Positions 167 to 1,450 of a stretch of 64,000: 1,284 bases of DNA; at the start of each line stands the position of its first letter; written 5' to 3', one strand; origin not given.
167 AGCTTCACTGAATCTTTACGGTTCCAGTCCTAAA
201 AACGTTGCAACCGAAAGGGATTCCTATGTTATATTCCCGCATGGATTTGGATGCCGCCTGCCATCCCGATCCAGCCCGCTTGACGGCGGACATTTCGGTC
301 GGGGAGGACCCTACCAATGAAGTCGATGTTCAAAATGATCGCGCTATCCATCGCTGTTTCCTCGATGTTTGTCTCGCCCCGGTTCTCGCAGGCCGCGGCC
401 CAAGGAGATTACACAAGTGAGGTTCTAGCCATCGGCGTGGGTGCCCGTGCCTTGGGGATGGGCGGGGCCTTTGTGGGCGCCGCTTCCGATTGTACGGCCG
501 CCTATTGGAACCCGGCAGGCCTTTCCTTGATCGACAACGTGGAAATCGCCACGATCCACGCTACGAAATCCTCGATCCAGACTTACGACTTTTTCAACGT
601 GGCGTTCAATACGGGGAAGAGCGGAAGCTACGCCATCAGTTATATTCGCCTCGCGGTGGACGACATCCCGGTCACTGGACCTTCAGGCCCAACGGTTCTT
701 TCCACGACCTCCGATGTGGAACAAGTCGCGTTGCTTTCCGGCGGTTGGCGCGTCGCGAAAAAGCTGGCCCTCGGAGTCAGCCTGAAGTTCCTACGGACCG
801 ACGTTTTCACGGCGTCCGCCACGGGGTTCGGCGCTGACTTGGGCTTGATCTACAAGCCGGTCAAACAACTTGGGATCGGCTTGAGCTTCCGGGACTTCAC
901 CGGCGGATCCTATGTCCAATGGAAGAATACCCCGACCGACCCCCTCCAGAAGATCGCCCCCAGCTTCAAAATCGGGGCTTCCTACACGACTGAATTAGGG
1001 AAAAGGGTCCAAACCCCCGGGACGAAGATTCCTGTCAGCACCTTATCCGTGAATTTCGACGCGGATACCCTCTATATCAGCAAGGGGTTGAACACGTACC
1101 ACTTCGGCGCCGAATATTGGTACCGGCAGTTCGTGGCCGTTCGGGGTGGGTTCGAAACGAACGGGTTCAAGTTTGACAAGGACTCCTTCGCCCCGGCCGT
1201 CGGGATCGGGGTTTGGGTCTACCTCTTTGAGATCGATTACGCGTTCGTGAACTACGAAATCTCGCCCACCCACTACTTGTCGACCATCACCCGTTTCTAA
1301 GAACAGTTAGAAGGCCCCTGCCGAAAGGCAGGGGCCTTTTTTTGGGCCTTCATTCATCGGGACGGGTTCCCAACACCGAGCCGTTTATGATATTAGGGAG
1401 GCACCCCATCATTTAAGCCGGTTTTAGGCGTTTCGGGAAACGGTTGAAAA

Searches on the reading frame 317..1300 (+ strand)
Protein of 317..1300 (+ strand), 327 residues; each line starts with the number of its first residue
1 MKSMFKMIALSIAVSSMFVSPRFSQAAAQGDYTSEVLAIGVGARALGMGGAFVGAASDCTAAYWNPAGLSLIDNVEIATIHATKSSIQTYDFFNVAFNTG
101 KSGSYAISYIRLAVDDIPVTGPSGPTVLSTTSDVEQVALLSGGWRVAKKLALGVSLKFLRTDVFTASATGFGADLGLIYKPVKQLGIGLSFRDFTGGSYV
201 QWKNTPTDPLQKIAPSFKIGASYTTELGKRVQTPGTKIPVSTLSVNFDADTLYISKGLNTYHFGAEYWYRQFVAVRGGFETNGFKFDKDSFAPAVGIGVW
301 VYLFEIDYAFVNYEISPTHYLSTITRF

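Call 6: search_protein_families(library=pfam, proteins=[window:317-1300:+], max_evalue=0.1)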
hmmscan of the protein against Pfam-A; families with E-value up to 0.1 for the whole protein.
window:317-1300:+ (327 aa): 3 families
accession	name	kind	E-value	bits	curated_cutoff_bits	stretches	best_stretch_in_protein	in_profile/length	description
PF03349.22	Toluene_X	-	4.9e-06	25.7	29.7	1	24-79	6-57/421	Outer membrane protein transport protein (OMPP1/FadL/TodX)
PF03687.19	UPF0164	-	5.1e-05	22.7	21.4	1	3-116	10-126/325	Uncharacterised protein family (UPF0164)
PF18990.6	DUF5723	-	0.0036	17.5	26.8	1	157-206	200-246/376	Family of unknown function (DUF5723)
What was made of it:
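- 317..1300 (+): Upstream neighbour: a PorV/PorQ-family (FadL-like) outer-membrane barrel gene. This is context, not part of the repeat gene. Pfam Toluene_X and UPF0164 give weak hits (call 6).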

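Call 8: search_protein_families(library=ncbifam, proteins=[window:317-1300:+], max_evalue=1)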
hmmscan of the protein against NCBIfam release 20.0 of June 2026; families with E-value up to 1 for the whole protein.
window:317-1300:+ (327 aa): 4 families
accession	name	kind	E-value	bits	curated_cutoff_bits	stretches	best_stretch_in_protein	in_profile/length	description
NF052325.1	PorVQ2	equivalog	1.6e-38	132.5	325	1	12-314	6-336/354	putative type IX sorting system protein PorV2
NF033709.1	PorV_fam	subfamily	6.1e-28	98.3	90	1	35-327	5-320/326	PorV/PorQ family protein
NF033711.1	T9SS_PorQ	equivalog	1.4e-10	40.8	220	1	17-223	10-211/335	type IX secretion system protein PorQ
NF033710.1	T9SS_OM_PorV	equivalog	3.2e-08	33.2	250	2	260-312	296-347/367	type IX secretion system outer membrane channel protein PorV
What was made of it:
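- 317..1300 (+): The T9SS PorV, PorQ and PorV2 equivalog models score far below their cutoffs (call 8).
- On T9SS PorV (upstream neighbour): Only the broad subfamily model NF033709 is passed (98.3 against 90) (call 8).
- On TonB: There is no Pfam or NCBIfam hit (calls 6, 8).
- Closest known: TonB / TolA periplasmic force transducers. Different: No TonB_C or TolA domain and no N-terminal membrane anchor were found (calls 6, 8).
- No T9SS C-terminal domain (type A or B) and no other NCBIfam or Pfam secretion domain was found (calls 6, 8). The PorV-like protein fails the true T9SS PorV, PorQ and PorV2 equivalog cutoffs (33, 41 and 132 bits against 250, 220 and 325; call 8). No TonB_C, TolA or LpoB domain was found (calls 6, 8).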

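Call 16: find_homologous_proteins(query=window:317-1300:+, max_evalue=1e-10)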
Query window:317-1300:+ (327 aa): 1601 proteins with E <= 1e-10 among 6226 candidates; the best 120 are listed.
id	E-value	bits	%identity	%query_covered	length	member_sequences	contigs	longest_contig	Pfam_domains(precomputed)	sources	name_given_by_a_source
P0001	3.7e-213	725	100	100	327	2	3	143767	PF03349.23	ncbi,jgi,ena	-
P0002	2.3e-162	558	75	100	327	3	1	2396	-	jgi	jgi:hypothetical protein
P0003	1.5e-158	545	73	100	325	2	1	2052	-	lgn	-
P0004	1.3e-153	529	70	99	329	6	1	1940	-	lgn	-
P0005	1.4e-152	526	72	100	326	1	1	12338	-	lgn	-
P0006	4.0e-151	521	74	93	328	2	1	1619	-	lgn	-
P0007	1.8e-145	502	70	100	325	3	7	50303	-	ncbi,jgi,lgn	jgi:hypothetical protein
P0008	1.9e-137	476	67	100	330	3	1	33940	-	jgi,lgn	jgi:hypothetical protein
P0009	8.9e-137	474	66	100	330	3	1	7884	-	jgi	jgi:hypothetical protein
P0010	2.5e-134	466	66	96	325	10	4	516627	-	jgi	jgi:hypothetical protein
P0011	5.9e-134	464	67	92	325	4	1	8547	-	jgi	jgi:hypothetical protein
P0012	6.4e-132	458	64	95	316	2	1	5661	-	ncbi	ncbi:MAG: PorV/PorQ family protein [bacterium]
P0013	6.9e-129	448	62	98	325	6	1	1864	-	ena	-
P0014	1.4e-128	447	65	91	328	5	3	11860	-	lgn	-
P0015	2.5e-125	436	61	98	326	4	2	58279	-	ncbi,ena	-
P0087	3.5e-65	238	43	92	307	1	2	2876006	PF03687.21,PF19572.6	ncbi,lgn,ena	-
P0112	3.9e-36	143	34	94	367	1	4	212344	PF03687.21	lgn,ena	-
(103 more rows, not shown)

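Call 18: find_encoding_contigs(protein=P0001, flank=6000, max_places=4)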
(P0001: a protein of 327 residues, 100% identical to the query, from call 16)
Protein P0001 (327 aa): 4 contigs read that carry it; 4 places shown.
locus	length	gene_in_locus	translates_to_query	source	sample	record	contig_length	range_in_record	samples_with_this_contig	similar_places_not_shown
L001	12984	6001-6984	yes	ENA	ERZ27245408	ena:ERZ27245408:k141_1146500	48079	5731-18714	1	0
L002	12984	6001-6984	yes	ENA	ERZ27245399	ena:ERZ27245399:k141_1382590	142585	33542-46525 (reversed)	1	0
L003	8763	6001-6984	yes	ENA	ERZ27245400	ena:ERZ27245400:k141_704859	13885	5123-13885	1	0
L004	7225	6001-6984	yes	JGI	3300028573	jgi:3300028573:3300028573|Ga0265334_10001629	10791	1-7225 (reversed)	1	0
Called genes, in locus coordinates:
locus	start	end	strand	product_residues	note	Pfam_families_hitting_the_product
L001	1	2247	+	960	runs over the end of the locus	PF07691:PA14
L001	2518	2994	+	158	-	PF04199:Cyclase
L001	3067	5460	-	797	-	PF02366:PMT, PF13231:PMT_2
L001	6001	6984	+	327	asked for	PF03349:Toluene_X (faint)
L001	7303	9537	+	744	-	-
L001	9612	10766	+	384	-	PF03739:LptF_LptG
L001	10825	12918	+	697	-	PF03968:LptD_N (faint)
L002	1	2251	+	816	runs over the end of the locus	PF13231:PMT_2 (weak), PF07691:PA14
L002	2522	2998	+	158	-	PF04199:Cyclase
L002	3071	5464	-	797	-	PF02366:PMT, PF13231:PMT_2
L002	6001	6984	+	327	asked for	PF03349:Toluene_X (faint)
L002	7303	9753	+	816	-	-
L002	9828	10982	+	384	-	PF03739:LptF_LptG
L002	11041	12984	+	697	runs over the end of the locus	PF03968:LptD_N (faint)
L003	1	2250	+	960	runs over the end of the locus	PF07691:PA14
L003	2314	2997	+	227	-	PF04199:Cyclase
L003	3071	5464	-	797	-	PF02366:PMT, PF13231:PMT_2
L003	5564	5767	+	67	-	-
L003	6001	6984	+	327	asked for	PF03349:Toluene_X (faint)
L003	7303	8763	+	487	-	?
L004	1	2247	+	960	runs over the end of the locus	PF07691:PA14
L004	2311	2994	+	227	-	PF04199:Cyclase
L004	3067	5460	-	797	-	PF02366:PMT, PF13231:PMT_2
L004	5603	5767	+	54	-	-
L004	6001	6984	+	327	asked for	PF03349:Toluene_X (faint)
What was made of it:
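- Contig L003 breaks inside the array, and L004 ends just before the gene (call 18).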

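Call 19: find_encoding_contigs(protein=P0007, flank=8000, max_places=4)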
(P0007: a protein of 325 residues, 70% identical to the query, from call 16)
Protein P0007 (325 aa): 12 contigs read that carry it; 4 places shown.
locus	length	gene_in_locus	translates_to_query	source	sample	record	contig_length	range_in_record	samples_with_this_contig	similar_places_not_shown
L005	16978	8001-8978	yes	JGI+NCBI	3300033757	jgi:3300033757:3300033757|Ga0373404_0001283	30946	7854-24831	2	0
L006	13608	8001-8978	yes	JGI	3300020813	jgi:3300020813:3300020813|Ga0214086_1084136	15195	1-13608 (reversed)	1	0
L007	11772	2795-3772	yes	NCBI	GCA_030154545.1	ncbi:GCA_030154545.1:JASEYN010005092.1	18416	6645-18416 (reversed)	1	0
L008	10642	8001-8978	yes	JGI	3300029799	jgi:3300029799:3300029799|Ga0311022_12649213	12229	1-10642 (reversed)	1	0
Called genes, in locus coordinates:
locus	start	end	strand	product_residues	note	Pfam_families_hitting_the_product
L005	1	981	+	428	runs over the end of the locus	PF03952:Enolase_N, PF00113:Enolase_C, PF13378:MR_MLE_C (weak), PF07476:MAAL_C (weak)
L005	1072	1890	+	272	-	PF00892:EamA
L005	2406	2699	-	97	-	-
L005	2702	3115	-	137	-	PF01894:YjbQ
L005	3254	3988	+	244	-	PF08713:DNA_alkylation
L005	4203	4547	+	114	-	PF04342:DMT_6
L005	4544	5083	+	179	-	-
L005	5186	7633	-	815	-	PF13240:Zn_Ribbon_1 (weak), PF13248:Zn_ribbon_3 (weak), PF13231:PMT_2 (weak)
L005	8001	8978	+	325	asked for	-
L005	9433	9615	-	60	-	-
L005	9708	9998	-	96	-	-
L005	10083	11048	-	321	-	-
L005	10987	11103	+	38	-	-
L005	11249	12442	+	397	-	PF03739:LptF_LptG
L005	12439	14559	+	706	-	-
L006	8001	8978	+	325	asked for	-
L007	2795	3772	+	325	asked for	-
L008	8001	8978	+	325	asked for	-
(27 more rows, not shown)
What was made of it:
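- All alleles come from short-read metagenome contigs (k141 / NODE names, calls 18, 19).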

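Call 42: find_encoding_contigs(protein=P0087, flank=7000, max_places=2)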
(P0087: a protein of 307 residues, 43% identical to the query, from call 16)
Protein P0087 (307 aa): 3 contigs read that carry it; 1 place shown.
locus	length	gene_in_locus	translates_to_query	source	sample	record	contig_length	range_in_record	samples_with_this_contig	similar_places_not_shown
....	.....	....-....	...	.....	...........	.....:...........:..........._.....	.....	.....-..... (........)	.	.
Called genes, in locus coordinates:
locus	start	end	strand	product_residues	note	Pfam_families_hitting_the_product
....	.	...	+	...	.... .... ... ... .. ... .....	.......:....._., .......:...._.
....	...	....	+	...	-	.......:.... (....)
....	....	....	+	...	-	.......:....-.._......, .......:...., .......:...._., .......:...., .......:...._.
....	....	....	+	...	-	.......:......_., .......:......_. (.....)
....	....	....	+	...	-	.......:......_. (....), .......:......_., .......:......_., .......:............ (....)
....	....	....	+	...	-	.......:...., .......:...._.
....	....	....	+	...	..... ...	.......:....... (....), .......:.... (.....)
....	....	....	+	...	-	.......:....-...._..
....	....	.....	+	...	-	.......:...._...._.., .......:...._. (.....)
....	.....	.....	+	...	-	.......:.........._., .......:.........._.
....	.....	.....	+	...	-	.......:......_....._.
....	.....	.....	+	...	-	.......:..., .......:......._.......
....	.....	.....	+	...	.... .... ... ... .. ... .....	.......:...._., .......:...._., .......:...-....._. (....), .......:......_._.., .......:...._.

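Call 43: find_encoding_contigs(protein=P0112, flank=7000, max_places=2)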
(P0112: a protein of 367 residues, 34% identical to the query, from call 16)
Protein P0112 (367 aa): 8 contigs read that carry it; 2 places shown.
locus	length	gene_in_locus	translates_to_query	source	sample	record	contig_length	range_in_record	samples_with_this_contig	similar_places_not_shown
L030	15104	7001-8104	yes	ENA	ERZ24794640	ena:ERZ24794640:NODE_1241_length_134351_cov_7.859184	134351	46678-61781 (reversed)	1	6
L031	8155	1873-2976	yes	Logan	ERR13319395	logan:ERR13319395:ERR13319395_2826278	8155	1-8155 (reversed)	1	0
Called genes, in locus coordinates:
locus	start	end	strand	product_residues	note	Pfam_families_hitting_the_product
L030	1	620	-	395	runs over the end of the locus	PF13439:Glyco_transf_4 (weak), PF13692:Glyco_trans_1_4, PF13524:Glyco_trans_1_2 (weak)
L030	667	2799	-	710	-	PF00535:Glycos_transf_2, PF10111:Glyco_tranf_2_2 (faint), PF13641:Glyco_tranf_2_3, PF13632:Glyco_trans_2_3 (weak), PF13439:Glyco_transf_4 (faint), PF20706:GT4-conflict, PF00534:Glycos_transf_1, PF13692:Glyco_trans_1_4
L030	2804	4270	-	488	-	PF01943:Polysacc_synt, PF13440:Polysacc_synt_3, PF01554:MatE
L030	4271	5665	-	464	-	PF04932:Wzy_C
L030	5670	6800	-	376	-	PF02706:Wzz, PF13807:GNVR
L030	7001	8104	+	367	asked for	PF03687:UPF0164 (faint)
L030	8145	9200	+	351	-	-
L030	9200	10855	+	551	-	-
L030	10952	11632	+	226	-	PF07638:Sigma70_ECF (faint), PF04542:Sigma70_r2, PF08281:Sigma70_r4_2, PF04545:Sigma70_r4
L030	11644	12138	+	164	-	PF13490:zf-HC2 (weak)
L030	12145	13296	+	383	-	PF03888:MucB_RseB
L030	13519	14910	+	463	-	PF02321:OEP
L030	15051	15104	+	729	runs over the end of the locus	-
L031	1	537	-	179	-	?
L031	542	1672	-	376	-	PF02706:Wzz, PF13807:GNVR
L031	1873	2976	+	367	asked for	PF03687:UPF0164 (faint)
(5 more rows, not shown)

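Call 48: search_protein_families(library=pfam, proteins=[L002:3071-5464:-], max_evalue=0.00001)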
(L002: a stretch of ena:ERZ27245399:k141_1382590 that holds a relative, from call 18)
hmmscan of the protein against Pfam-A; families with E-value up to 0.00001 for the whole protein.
L002:3071-5464:- (797 aa): 2 families
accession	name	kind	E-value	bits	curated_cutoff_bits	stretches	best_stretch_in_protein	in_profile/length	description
PF02366.24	PMT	-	1.2e-09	38.6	22.7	1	123-254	63-201/245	Dolichyl-phosphate-mannose-protein mannosyltransferase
PF13231.12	PMT_2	-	6.2e-09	36.7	26.1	1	123-252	2-132/160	Dolichyl-phosphate-mannose-protein mannosyltransferase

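Call 49: search_protein_families(library=ncbifam, proteins=[L002:3071-5464:-], max_evalue=0.001)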
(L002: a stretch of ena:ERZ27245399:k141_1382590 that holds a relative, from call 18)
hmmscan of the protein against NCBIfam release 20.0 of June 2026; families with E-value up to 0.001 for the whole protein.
L002:3071-5464:- (797 aa): 1 family
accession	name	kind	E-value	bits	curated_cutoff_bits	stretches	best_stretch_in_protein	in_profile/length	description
TIGR03663.1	TIGR03663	subfamily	1.2e-65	222.3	126.25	1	75-643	3-430/435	flippase activity-associated protein Agl23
